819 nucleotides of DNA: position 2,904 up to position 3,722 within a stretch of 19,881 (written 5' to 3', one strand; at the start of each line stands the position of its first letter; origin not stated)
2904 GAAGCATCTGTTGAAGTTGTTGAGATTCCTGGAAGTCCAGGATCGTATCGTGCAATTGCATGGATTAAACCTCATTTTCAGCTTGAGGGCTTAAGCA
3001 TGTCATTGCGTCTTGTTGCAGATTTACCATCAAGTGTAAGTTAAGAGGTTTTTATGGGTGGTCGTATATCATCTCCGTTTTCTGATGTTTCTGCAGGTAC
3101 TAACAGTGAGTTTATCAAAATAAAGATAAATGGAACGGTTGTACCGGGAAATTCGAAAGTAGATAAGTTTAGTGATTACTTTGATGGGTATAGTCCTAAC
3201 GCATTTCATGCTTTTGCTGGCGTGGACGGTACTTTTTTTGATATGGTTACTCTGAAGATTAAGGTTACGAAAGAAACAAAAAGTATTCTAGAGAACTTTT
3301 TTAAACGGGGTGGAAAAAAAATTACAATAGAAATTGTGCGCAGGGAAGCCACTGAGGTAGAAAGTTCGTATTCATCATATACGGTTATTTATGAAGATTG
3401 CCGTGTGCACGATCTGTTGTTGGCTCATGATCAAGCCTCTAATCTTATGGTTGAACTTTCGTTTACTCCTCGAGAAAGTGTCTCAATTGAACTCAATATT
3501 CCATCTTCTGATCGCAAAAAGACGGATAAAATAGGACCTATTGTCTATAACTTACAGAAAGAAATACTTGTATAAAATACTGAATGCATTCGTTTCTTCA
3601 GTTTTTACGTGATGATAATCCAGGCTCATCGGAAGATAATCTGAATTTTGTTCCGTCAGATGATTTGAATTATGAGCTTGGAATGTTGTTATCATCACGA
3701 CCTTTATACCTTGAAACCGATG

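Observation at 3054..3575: Divergent Hcp with an N-terminal extension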

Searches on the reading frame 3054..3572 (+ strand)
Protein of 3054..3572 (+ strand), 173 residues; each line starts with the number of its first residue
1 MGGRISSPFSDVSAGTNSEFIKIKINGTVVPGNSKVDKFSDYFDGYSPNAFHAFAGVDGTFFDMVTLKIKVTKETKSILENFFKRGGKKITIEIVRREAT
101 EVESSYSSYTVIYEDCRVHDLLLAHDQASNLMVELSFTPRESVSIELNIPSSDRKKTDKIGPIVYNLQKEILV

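Call 6: search_protein_families(proteins=[window:3054-3572:+], library=ncbifam, max_evalue=0.01)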
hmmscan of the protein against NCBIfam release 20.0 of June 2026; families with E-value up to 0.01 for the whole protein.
window:3054-3572:+ (173 aa): 0 families

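Call 7: search_solved_structures(query=window:3054-3572:+, max_evalue=10, show_alignments=3)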
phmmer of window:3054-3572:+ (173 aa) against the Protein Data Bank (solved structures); distinct sequences matched with E-value up to 10: 0.

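Call 8: profile_search(protein=window:3054-3572:+)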
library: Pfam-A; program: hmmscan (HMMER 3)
A. the first sequence (173 residues): domains with independent E <= 10: 0; with E <= 0.001: 0
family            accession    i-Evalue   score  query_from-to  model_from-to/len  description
(no Pfam family matches the first sequence, even at E <= 10)

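Call 19: find_homologous_proteins(query=window:3054-3572:+, max_evalue=0.001)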
Query window:3054-3572:+ (173 aa): 12 proteins with E <= 0.001 among 45 candidates.
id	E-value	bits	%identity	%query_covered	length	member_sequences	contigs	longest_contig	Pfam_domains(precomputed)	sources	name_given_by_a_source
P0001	1.5e-105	368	99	100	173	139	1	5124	-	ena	-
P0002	5.7e-97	340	91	100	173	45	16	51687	-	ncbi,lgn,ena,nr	ncbi:type VI secretion protein [Escherichia coli]|nr:type VI secretion protein [Escherichia coli] EF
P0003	7.1e-95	333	88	100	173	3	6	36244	-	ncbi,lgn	ncbi:TPA: type VI secretion protein [Escherichia coli]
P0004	4.4e-79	282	73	100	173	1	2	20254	-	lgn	-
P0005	5.6e-77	275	74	98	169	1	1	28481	-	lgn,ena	-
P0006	4.5e-73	262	68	100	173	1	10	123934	-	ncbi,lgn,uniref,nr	ncbi:TPA: type VI secretion protein [Salmonella enterica]|uniref:type VI secretion protein n=1 Tax=S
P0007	8.1e-71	255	67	100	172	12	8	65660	-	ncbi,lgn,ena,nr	ncbi:type VI secretion protein [Escherichia coli]|nr:type VI secretion protein [Escherichia coli] EL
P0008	4.5e-66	240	66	100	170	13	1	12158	-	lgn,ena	-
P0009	1.5e-61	225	60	100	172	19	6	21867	-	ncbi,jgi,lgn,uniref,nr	ncbi:type VI secretion protein [Escherichia marmotae]|uniref:type VI secretion protein n=1 Tax=Esche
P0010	3.5e-61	224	60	97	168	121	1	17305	-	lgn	-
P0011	3.6e-58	214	97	62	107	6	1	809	-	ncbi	-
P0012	9.9e-57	209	92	62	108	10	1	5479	-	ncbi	ncbi:TPA: type VI secretion protein, partial [Escherichia coli]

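Call 26: search_solved_structures(query=A3, max_evalue=10, show_alignments=3)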
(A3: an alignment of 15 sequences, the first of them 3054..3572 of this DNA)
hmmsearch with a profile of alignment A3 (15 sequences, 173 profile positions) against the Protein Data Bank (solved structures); distinct sequences matched with E-value up to 10: 15.
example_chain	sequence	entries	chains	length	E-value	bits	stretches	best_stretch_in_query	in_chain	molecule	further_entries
4gv3_A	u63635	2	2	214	0.37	13.6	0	109-152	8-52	Nucleoprotein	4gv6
4g9z_A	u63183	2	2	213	0.38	13.6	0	109-152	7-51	Nucleoprotein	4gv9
4fvu_A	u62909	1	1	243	0.47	13.3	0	112-152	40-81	Nucleoprotein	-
7v3a_A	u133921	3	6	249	0.85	12.5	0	112-152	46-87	Nucleoprotein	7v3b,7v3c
3q7b_A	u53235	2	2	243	0.87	12.5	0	112-152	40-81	Nucleoprotein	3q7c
7v37_A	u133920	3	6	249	0.94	12.3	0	112-152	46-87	Nucleoprotein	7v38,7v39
5o5b_1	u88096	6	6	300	0.96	12.3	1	74-116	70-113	Capsid proteins, VP1 | Capsid protein, VP1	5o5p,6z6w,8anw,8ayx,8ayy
8zb6_A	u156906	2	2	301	1.3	11.9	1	74-116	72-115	VP1 | Capsid protein VP1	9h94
8e8s_1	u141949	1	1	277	1.5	11.7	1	74-116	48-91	Capsid protein VP1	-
3epf_1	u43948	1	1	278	1.5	11.7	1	74-116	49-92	Protein VP1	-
1vbe_1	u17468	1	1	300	1.5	11.7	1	74-116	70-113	POLIOVIRUS TYPE 3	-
9f59_A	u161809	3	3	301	1.5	11.6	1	74-116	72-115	Capsid protein VP1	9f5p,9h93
8ayz_A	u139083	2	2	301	1.7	11.5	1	74-116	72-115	Capsid protein, VP1 | VP1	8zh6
1eah_1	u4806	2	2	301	1.7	11.5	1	74-116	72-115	POLIOVIRUS TYPE 2 COAT PROTEINS VP1 TO VP4 | Capsid protein VP1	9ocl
3epd_1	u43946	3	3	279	1.8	11.4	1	74-116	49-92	protein VP1 | Capsid protein VP1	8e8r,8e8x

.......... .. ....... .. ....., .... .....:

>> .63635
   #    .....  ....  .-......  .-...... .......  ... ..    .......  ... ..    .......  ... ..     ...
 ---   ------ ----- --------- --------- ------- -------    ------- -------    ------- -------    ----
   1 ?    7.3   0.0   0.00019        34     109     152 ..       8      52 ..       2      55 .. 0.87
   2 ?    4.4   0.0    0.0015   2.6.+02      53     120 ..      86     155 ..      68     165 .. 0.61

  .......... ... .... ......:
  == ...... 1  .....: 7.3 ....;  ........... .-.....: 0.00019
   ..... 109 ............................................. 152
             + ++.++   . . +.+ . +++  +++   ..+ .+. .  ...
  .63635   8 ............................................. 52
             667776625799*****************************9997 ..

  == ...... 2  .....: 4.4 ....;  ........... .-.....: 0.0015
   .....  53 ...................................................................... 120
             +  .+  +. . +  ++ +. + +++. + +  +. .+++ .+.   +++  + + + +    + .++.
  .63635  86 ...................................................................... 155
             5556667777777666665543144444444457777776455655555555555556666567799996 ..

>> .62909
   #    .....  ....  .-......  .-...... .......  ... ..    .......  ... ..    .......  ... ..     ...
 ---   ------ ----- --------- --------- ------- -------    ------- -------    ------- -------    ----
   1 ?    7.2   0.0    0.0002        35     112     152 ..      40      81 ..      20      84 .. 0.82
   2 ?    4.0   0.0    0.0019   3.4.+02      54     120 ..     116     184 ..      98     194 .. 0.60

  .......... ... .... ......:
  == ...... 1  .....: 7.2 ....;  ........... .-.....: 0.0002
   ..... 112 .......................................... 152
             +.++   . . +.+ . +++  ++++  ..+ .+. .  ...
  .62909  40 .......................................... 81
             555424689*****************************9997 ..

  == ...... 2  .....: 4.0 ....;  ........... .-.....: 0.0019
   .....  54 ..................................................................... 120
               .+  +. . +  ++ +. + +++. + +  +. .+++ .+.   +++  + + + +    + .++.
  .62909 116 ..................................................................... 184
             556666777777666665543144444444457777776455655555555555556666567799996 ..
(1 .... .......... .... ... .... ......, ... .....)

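Call 29: profile_search(alignment_id=A3)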
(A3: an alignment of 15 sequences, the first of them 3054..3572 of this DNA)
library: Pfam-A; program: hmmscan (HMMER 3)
A. the first sequence (173 residues): domains with independent E <= 10: 0; with E <= 0.001: 0
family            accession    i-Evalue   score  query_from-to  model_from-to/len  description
(no Pfam family matches the first sequence, even at E <= 10)
B. every sequence of the alignment scanned on its own (15 sequences): families by number of members that match
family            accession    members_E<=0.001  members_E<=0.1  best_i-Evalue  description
(no member matches any Pfam family at E <= 0.1)

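Call 33: search_protein_representatives(alignment_id=A3)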
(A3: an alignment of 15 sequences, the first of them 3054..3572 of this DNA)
Query: 15 sequences, 173 profile positions. Proteins with E-value up to 0.001 (for the whole library): 25; up to 1e-10: 18; up to 1e-30: 4. The best 25 are listed.
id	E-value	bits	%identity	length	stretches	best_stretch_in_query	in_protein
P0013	1.2e-80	285.5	-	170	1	1-173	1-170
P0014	8.0e-70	250.3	-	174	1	1-173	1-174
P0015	3.8e-42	160.2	-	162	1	14-172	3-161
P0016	9.9e-34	132.8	-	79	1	31-109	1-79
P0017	1.3e-26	109.6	-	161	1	16-169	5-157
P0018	4.0e-25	104.8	-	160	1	16-173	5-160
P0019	4.8e-25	104.5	-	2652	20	14-50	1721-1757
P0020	1.5e-22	96.4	-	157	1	15-173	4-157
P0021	2.1e-22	95.9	-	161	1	17-173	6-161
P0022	8.9e-22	93.9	-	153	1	17-173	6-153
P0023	2.0e-20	89.5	-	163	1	18-169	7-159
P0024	5.3e-19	84.8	-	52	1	122-173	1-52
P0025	7.5e-18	81.1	-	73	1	14-77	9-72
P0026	3.2e-17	79.0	-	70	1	15-74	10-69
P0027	4.8e-15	71.9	-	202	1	3-167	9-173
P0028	5.7e-15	71.7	-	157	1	17-170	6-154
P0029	2.0e-13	66.7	-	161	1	19-172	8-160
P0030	1.1e-12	64.3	-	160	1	17-170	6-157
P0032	1.8e-07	47.3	-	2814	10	32-75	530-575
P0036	1.3e-05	41.2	-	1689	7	31-73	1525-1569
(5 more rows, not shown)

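Call 35: predict_structure(alignment_id=A3)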
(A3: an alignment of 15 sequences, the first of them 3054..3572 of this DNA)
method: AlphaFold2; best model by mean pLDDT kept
length: 173 residues; sequences in the alignment: 15
mean_pLDDT: 76.2   pTM: 0.75
mean pLDDT of the five models: 76.2, 73.9, 73.5, 72.8, 72.2
residues with pLDDT >= 90: 25; 70-90: 102; 50-70: 26; < 50: 20
segments of 3 or more residues with pLDDT < 50: 1-17
pLDDT, mean of each block of 10 residues (from residue 1): 33 49 89 85 78 66 81 73 81 76 66 89 84 88 89 79 88 85
secondary structure, 60 per line:
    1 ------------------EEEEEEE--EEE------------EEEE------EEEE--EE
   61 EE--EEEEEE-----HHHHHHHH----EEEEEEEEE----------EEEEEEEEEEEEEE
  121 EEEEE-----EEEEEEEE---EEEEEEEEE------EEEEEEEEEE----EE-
elements in order: E19-25 E28-30 E43-46 E53-56 E59-62 E65-70 H76-83 E88-96 E107-125 E131-138 E142-150 E157-166

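Call 38: fold_search(model_id=the predicted structure, library=pdb)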
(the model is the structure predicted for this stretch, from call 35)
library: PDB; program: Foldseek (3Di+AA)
matches with E <= 10: 953; with E <= 0.001: 53
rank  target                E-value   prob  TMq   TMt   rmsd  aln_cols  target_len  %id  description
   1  5xhh_B                7.8e-07  1.00  0.55  0.66   4.0       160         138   13  crystal structure of Hcp1 from Salmonella typhimurium (released 2018-03-07)
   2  5xhh_C                1.0e-06  1.00  0.58  0.68   3.8       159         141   14  crystal structure of Hcp1 from Salmonella typhimurium (released 2018-03-07)
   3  4tv4_A                1.0e-06  1.00  0.58  0.67   4.0       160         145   12  Crystal structure of a Putative uncharacterized protein from Burkholderia pseudomallei (released 2014-07-30)
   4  8yun_B                1.0e-06  1.00  0.55  0.64   4.5       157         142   13  The crystal structure of HNBP001-HCP (released 2025-07-02)
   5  8yun_E                1.8e-06  1.00  0.57  0.66   4.2       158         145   13  The crystal structure of HNBP001-HCP (released 2025-07-02)
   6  5xhh_A                1.8e-06  1.00  0.55  0.62   6.0       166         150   14  crystal structure of Hcp1 from Salmonella typhimurium (released 2018-03-07)
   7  7o42_A                2.3e-06  1.00  0.59  0.14   4.3       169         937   15  TrwK/VirB4unbound trimer of dimers complex (with Hcp1) from the R388 type IV secretion system determined by cryo-EM. (released 2022-06-22)
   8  8yun_F                2.4e-06  1.00  0.56  0.66   4.2       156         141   13  The crystal structure of HNBP001-HCP (released 2025-07-02)
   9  4tv4_B                2.7e-06  1.00  0.57  0.67   4.0       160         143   12  Crystal structure of a Putative uncharacterized protein from Burkholderia pseudomallei (released 2014-07-30)
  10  8yun_D                2.8e-06  1.00  0.54  0.63   4.4       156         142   13  The crystal structure of HNBP001-HCP (released 2025-07-02)
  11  8yun_G                2.8e-06  1.00  0.55  0.64   4.4       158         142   13  The crystal structure of HNBP001-HCP (released 2025-07-02)
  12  8yun_A                3.5e-06  1.00  0.53  0.62   4.4       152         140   13  The crystal structure of HNBP001-HCP (released 2025-07-02)
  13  8yun_C                3.5e-06  1.00  0.53  0.62   4.4       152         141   13  The crystal structure of HNBP001-HCP (released 2025-07-02)
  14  4tv4_C                3.9e-06  1.00  0.57  0.66   4.1       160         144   12  Crystal structure of a Putative uncharacterized protein from Burkholderia pseudomallei (released 2014-07-30)
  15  6a2v_A                3.9e-06  1.00  0.55  0.56   4.7       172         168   13  Crystal structure of Hcp protein (released 2018-09-19)
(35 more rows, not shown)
